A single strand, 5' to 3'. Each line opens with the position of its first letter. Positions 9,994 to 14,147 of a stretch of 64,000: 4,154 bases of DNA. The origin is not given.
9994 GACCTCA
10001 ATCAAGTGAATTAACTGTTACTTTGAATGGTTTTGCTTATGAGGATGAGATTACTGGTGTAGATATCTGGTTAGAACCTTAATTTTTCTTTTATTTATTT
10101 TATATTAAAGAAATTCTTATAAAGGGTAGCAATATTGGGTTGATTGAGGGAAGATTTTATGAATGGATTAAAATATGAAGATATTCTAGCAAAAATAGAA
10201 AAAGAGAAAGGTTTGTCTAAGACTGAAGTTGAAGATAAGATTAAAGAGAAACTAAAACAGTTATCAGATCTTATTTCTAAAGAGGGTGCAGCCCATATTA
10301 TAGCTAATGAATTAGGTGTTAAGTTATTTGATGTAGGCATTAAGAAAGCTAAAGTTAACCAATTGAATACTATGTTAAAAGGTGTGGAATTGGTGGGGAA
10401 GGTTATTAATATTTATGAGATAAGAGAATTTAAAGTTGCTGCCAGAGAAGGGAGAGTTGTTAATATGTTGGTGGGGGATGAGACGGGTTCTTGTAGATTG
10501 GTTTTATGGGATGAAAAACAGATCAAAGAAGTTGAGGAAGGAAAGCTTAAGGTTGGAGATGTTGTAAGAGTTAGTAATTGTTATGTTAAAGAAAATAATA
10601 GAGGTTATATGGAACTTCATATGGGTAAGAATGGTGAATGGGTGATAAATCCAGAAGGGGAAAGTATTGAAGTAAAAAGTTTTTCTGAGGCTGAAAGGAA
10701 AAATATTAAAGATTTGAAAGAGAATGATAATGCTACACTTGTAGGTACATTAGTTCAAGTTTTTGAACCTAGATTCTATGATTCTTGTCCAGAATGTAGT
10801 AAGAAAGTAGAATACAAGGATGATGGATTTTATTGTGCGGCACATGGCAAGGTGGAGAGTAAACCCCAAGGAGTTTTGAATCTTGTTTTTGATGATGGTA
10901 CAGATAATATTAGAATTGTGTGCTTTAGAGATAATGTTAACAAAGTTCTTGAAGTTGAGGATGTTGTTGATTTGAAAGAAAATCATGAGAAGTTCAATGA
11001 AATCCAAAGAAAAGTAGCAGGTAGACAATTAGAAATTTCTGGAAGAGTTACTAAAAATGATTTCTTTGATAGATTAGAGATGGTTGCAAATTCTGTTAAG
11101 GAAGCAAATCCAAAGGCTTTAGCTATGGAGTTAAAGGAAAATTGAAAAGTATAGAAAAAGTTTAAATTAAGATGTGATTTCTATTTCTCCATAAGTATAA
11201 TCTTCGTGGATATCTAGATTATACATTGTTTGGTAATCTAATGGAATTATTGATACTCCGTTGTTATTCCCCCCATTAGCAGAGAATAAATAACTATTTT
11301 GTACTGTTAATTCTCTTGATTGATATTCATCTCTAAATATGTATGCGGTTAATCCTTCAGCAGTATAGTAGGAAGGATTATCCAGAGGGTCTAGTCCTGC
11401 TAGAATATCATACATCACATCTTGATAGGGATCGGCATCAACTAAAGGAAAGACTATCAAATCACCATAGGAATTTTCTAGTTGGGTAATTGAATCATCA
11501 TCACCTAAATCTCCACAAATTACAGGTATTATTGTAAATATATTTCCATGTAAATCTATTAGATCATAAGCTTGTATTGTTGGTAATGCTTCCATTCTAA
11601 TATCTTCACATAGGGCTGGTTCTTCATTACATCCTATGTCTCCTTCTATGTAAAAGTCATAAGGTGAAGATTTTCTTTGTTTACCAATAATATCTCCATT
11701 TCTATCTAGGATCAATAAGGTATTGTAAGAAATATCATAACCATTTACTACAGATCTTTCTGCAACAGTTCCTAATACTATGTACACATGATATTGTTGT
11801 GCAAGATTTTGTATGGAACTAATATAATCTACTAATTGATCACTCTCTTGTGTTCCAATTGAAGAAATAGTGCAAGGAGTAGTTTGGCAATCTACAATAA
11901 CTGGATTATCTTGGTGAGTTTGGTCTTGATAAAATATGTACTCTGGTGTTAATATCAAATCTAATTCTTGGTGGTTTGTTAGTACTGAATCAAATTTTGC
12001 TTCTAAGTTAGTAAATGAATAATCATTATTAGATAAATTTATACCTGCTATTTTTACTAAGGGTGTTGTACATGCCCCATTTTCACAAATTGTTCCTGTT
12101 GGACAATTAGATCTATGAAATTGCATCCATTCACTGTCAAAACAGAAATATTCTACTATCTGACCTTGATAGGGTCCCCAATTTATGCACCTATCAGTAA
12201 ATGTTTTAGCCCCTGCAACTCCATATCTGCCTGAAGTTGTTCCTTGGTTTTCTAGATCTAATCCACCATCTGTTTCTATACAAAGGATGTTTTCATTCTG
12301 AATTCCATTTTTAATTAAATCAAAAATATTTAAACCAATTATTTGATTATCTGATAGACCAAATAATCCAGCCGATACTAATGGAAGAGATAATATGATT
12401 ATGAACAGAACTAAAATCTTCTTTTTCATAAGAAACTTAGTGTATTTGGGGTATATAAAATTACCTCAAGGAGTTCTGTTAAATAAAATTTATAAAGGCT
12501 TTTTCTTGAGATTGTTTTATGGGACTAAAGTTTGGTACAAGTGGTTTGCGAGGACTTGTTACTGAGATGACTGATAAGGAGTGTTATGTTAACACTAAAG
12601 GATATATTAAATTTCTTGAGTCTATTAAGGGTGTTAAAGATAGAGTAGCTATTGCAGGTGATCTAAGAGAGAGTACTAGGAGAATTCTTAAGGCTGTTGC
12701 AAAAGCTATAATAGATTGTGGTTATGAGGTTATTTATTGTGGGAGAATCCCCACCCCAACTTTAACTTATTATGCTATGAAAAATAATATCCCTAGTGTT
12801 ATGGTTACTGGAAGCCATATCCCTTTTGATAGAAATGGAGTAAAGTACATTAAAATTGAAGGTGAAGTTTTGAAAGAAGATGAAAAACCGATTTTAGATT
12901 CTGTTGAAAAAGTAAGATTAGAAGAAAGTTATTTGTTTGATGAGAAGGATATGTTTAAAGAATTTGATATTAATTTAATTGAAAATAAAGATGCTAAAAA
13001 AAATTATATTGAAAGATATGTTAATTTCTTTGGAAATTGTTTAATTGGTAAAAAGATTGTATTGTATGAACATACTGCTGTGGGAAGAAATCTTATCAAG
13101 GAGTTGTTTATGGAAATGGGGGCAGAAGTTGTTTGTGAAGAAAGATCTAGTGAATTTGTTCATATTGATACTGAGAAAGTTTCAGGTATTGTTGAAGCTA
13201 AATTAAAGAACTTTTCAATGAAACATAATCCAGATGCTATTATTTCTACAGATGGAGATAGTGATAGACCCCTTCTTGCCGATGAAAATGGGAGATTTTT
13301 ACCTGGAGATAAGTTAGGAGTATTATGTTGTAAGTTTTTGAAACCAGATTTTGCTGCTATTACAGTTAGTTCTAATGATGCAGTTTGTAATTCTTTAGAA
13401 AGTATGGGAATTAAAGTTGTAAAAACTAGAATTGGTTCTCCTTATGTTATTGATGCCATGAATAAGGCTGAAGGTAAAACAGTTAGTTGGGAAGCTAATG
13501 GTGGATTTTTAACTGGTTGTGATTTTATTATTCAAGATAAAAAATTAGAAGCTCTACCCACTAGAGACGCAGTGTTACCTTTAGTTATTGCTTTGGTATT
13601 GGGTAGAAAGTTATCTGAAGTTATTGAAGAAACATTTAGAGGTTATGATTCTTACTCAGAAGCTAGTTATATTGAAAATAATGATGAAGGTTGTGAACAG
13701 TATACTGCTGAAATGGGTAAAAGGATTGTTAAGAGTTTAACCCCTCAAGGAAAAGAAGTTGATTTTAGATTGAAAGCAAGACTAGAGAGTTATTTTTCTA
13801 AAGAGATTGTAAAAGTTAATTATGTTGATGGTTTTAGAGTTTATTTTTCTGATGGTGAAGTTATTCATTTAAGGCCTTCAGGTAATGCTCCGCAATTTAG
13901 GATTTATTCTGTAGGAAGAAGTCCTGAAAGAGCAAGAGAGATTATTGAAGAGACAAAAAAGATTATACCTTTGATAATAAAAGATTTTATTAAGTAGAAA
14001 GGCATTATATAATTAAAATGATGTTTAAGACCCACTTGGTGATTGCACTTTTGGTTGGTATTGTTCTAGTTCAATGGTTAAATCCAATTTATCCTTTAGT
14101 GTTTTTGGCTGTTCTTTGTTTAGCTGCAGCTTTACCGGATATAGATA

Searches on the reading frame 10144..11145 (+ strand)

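Call 78: search_protein_families(library=pfam, proteins=[window:10144-11145:+], max_evalue=0.001)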
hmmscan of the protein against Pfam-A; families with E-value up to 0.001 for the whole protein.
window:10144-11145:+ (333 aa): 3 families
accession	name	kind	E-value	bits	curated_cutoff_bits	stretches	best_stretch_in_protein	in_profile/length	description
PF01336.31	tRNA_anti-codon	-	1.8e-14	53.9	27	2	81-159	1-68/75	OB-fold nucleic acid binding domain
PF08646.16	Rep_fac-A_C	-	7.9e-09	35.9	28.5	1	209-321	15-137/146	Replication factor-A C terminal domain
PF17244.8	CDC24_OB3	-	4.3e-08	33.6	25.4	1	80-158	8-85/216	Cell division control protein 24, OB domain 3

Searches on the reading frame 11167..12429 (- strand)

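Call 75: search_protein_families(library=pfam, proteins=[window:11167-12429:-], max_evalue=0.01)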
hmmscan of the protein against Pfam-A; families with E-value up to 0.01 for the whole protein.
window:11167-12429:- (420 aa): 1 family
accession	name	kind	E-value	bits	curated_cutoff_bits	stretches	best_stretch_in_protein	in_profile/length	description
PF00795.27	CN_hydrolase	-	7.6e-08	32.4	23.2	1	190-257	57-114/256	Carbon-nitrogen hydrolase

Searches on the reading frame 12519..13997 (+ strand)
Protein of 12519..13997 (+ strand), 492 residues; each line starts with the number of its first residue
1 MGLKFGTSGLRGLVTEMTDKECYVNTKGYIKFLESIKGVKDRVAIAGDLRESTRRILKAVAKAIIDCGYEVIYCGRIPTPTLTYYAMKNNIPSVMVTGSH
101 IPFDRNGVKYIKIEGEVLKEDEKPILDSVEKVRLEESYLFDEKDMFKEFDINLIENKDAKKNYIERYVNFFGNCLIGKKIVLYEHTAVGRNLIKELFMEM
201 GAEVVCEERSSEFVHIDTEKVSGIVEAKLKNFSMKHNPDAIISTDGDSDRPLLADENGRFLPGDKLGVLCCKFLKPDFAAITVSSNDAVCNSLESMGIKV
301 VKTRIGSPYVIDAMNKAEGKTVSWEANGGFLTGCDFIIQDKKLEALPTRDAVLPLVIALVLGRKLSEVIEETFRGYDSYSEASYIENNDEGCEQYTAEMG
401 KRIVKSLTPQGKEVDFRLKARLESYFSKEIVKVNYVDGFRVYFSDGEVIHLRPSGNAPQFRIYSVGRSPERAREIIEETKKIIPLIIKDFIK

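Call 78: search_protein_families(library=pfam, proteins=[window:12519-13997:+], max_evalue=0.001)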
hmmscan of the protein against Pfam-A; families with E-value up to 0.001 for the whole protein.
window:12519-13997:+ (492 aa): 4 families
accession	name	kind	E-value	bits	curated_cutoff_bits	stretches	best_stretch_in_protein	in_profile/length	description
PF02878.22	PGM_PMM_I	-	1.3e-21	77.1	22.5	1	3-132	2-134/138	Phosphoglucomutase/phosphomannomutase, alpha/beta/alpha domain I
PF02880.22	PGM_PMM_III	-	9.9e-10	39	20.7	1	263-372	2-111/115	Phosphoglucomutase/phosphomannomutase, alpha/beta/alpha domain III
PF02879.22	PGM_PMM_II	-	3.9e-09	37.4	29.3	1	162-258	2-103/103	Phosphoglucomutase/phosphomannomutase, alpha/beta/alpha domain II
PF00408.26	PGM_PMM_IV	-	2.1e-05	24.9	23.1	1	435-479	22-65/68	Phosphoglucomutase/phosphomannomutase, C-terminal domain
